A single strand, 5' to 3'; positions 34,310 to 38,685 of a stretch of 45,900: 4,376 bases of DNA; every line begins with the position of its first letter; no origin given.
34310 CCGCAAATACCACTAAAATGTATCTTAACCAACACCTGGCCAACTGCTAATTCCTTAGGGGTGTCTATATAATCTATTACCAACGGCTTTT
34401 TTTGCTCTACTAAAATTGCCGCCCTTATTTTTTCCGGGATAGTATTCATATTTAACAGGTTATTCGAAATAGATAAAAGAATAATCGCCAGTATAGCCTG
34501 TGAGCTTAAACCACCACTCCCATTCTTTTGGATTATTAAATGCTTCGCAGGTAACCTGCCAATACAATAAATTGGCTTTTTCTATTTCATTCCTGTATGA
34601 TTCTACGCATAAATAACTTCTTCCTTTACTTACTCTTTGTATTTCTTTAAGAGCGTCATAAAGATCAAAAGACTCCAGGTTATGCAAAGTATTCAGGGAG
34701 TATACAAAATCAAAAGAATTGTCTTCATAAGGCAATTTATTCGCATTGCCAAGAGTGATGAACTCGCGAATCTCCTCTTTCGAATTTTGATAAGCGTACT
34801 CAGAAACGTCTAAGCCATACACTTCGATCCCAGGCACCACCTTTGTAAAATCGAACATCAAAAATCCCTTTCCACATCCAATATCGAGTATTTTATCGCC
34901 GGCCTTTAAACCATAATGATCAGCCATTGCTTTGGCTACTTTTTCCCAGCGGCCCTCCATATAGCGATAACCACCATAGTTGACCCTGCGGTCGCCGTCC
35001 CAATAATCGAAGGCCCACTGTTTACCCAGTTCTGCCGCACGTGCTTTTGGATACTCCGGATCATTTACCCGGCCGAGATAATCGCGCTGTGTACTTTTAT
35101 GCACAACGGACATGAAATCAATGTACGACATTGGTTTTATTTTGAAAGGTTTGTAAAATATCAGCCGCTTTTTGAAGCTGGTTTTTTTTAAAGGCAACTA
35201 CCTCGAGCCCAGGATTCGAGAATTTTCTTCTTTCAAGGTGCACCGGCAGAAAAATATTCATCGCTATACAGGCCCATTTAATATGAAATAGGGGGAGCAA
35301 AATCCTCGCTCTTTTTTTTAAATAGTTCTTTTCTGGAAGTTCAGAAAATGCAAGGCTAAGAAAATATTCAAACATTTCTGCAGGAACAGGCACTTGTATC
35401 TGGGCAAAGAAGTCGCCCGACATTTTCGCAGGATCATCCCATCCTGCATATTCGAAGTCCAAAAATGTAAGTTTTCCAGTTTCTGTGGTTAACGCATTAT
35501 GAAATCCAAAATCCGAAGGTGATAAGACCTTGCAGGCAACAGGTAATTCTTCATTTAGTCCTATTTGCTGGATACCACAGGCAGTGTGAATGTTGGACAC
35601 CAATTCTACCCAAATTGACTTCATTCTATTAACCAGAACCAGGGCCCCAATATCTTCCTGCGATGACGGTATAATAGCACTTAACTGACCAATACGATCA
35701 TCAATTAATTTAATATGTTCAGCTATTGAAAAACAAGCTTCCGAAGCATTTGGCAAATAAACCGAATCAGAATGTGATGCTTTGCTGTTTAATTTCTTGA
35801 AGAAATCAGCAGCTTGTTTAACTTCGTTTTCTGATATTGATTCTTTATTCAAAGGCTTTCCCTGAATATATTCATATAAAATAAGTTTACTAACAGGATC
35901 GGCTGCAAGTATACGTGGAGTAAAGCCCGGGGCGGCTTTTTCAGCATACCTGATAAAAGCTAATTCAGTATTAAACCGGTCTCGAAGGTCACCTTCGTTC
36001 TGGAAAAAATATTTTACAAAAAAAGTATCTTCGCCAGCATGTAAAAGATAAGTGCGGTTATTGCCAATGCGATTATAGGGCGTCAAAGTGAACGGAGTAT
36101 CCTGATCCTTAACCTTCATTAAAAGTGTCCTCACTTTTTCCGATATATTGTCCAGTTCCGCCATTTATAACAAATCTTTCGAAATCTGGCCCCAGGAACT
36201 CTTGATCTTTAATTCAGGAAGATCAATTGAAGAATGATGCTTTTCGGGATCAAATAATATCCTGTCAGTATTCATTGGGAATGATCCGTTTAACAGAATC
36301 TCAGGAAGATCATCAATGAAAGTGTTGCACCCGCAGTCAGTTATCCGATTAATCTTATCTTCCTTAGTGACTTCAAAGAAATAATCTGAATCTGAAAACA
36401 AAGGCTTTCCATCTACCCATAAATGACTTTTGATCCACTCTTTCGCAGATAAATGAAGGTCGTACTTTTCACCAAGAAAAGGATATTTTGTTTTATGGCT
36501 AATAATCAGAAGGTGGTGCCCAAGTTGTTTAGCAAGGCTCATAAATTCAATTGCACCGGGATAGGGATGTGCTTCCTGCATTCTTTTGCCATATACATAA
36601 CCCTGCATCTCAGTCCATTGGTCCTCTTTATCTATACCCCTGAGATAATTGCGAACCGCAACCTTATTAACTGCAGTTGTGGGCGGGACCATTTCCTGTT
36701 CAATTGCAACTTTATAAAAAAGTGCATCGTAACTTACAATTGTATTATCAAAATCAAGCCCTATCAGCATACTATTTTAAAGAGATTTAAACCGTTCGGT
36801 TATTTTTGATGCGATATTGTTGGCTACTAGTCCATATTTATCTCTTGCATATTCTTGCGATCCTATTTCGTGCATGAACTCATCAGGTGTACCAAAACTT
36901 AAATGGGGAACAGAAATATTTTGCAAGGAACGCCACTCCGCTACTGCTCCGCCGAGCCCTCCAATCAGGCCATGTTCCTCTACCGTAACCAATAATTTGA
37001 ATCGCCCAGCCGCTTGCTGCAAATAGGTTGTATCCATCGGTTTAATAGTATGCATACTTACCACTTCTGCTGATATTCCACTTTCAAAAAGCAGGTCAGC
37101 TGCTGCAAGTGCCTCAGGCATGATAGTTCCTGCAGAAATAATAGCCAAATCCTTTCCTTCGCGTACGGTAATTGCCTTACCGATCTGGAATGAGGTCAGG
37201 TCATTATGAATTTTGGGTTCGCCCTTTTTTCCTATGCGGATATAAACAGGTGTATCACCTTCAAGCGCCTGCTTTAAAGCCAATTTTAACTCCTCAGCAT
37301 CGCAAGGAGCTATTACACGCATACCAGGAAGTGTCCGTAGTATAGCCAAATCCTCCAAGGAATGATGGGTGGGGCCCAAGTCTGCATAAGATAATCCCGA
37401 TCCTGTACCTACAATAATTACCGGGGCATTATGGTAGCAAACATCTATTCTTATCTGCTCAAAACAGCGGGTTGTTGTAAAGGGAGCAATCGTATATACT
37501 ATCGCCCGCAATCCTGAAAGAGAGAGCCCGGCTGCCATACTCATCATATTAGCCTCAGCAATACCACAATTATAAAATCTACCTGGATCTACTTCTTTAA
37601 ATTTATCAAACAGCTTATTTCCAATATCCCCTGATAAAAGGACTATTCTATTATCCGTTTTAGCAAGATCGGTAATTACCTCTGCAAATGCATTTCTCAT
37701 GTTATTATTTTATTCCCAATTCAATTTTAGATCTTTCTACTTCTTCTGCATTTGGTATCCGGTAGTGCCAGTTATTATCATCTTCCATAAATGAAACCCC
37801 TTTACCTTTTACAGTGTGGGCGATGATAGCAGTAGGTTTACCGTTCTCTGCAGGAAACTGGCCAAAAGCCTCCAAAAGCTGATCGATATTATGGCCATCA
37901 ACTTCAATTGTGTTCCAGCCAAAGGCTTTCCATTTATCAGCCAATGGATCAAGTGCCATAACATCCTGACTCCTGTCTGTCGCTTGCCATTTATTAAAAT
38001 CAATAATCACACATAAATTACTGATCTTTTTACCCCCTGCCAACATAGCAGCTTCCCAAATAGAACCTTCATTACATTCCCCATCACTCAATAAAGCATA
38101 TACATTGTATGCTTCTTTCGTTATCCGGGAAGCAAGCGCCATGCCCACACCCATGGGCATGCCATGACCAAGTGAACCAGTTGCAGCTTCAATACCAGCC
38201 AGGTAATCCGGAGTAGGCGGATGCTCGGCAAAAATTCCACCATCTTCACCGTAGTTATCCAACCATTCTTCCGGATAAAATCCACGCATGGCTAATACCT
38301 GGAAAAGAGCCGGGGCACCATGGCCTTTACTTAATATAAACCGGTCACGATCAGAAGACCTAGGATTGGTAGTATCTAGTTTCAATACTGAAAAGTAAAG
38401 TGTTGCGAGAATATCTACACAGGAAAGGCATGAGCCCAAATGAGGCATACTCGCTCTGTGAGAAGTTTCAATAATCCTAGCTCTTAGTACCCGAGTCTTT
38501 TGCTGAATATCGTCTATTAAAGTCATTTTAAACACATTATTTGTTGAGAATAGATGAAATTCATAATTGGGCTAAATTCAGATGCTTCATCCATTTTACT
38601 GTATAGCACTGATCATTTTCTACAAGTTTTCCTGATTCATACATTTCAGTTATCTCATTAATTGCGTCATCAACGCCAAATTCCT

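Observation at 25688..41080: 15-kb sugar-nucleotide tailoring block that matches no characterised pathway I can name: a candidate route to a C-/O-methylated deoxy higher-carbon or branched sugar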

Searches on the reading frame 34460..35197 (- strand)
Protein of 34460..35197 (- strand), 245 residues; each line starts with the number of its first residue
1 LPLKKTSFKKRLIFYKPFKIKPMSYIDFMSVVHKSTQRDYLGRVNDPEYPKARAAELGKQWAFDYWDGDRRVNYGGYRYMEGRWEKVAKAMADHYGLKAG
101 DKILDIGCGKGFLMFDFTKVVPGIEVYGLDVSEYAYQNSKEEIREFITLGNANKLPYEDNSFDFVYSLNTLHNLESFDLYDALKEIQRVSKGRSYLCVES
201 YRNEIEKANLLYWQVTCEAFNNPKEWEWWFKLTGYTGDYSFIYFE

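Call 4: search_protein_families(library=pfam, proteins=[window:34460-35197:-])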
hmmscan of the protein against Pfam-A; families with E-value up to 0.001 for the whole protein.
window:34460-35197:- (245 aa): 10 families
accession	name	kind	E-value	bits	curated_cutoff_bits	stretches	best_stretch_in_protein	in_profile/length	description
PF13847.12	Methyltransf_31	-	4.3e-19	69.1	27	1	98-234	2-145/145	Methyltransferase domain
PF08241.18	Methyltransf_11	-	3.4e-18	66.5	21.2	1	104-197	1-94/95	Methyltransferase domain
PF13649.12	Methyltransf_25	-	7.9e-16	59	27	1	103-191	1-94/97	Methyltransferase domain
PF01209.24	Ubie_methyltran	-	1.6e-10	41.2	20.1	1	90-212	38-166/233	ubiE/COQ5 methyltransferase family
PF08242.18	Methyltransf_12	-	1.7e-10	41.9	30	1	104-189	1-91/98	Methyltransferase domain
PF13489.12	Methyltransf_23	-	6.6e-10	39.4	27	1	79-236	4-160/164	Methyltransferase domain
PF02353.26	CMAS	-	6.6e-06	26.1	27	1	89-167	52-133/273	Mycolic acid cyclopropane synthetase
PF05175.20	MTS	-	1.7e-05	25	23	1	88-144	20-76/170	Methyltransferase small domain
PF13679.12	Methyltransf_32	-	3.8e-05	24.1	27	1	87-146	13-76/143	Methyltransferase domain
PF07021.18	MetW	-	0.00044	20.4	21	1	97-190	11-102/193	Methionine biosynthesis protein MetW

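Call 7: search_protein_families(library=ncbifam, proteins=[window:34460-35197:-], max_evalue=0.00001)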
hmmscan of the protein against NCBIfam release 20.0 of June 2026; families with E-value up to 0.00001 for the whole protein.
window:34460-35197:- (245 aa): 23 families
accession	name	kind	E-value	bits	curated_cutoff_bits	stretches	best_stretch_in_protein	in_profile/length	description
TIGR01934.1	MenG_MenH_UbiE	subfamily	2.2e-12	46.8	158.35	1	89-205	29-149/223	ubiquinone/menaquinone biosynthesis methyltransferase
NF001243.0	PRK00216.1-4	equivalog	3.8e-12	46.1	235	1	90-206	38-160/237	demethylmenaquinone methyltransferase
TIGR02752.1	MenG_heptapren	equivalog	5e-12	45.8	419.85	1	93-213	39-165/231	demethylmenaquinone methyltransferase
TIGR02072.1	BioC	equivalog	5.5e-12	46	184.95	1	101-201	36-135/244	malonyl-ACP O-methyltransferase BioC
NF045667.1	MTase_DVU1556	equivalog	9.8e-12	44.8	155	1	88-198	11-119/213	DVU_1556 family methyltransferase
NF001244.0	PRK00216.1-5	equivalog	2.3e-10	40.2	216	1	91-198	40-153/236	bifunctional demethylmenaquinone methyltransferase/2-methoxy-6-polyprenyl-1,4-benzoquinol methylase UbiE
NF004452.0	PRK05785.1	equivalog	6.1e-10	38.9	207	1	84-192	37-139/228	hypothetical protein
NF001241.0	PRK00216.1-2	equivalog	9.7e-10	38.5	327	1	88-201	40-150/231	demethylmenaquinone methyltransferase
NF043040.1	corrin_prot_MT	hypoth_equivalog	7.2e-09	35.4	180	1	81-196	24-145/216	corrinoid protein-associated methyltransferase CpaM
NF047649.1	MTase_UXPK_star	exception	1.2e-08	34.4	460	1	97-193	75-176/283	methyltransferase/UXPK-star double selenoprotein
NF008300.0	PRK11088.1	equivalog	3.8e-08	33.1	303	1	85-168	72-158/272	23S rRNA (guanine(745)-N(1))-methyltransferase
NF001240.0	PRK00216.1-1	equivalog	4e-08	32.6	378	1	92-202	56-172/251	bifunctional demethylmenaquinone methyltransferase/2-methoxy-6-polyprenyl-1,4-benzoquinol methylase UbiE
NF040539.1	AST_met_ArsM_2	exception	4.6e-08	33.2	240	1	101-191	58-156/262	putative arsinothricin biosynthesis methyltransferase ArsM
NF041537.1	ArsM_AhpD_UU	exception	1.1e-06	27.6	510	1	98-194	75-176/345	arsenite methyltransferase/AhpD domain selenoprotein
NF045825.1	FAmtase_mtf2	equivalog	1.2e-06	28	400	1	99-204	58-164/248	fatty-acid O-methyltransferase Mtf2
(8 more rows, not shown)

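Call 26: search_solved_structures(query=window:34460-35131:-, max_evalue=0.01)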
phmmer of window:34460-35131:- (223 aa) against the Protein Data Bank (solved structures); distinct sequences matched with E-value up to 0.01: 34.
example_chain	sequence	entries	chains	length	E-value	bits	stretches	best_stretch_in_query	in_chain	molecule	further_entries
1ve3_A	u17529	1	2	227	4.3e-11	46.2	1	75-171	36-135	hypothetical protein PH0226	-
3dh0_A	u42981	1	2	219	5.8e-11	45.8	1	70-182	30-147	SAM dependent methyltransferase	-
3l8d_A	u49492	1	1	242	1.3e-09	41.4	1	75-177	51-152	Methyltransferase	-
2p8j_A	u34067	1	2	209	3.8e-09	39.8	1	81-185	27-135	S-adenosylmethionine-dependent methyltransferase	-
6f5z_A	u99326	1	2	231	1.3e-08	38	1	41-182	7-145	24-sterol C-methyltransferase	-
1p91_A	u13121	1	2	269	3.2e-07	33.5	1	79-145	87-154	Ribosomal RNA large subunit methyltransferase A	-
3i9f_A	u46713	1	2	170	3.4e-07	33.4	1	80-182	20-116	Putative type 11 methyltransferase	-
3bus_A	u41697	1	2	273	6.5e-07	32.5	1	39-170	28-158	Methyltransferase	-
8zc8_A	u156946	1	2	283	6.6e-07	32.5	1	27-168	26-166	MitM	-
6uak_A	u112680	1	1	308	6.8e-07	32.5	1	72-170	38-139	SAM dependent methyltransferase LahSB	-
21zq_A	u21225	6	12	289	7e-07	32.4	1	27-168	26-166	MitM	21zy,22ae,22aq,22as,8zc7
3mgg_A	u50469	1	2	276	1.9e-06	31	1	75-171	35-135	Methyltransferase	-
5gm1_A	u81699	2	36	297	4.6e-06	29.7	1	74-201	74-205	O-methylransferase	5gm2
9rfr_A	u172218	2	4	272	7.3e-06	29.1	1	70-177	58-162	Ubiquinone biosynthesis O-methyltransferase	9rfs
4pne_A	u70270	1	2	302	2.9e-05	27.1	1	43-175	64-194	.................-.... protein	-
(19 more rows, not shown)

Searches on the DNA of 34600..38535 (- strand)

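Call 85: search_dna_similar(query=window:34600-38535:-, collection=ecoli_genomes, mode=distant, max_evalue=0.00001, max_rows=10)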
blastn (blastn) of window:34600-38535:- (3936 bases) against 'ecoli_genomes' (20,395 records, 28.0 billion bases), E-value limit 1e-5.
No match.
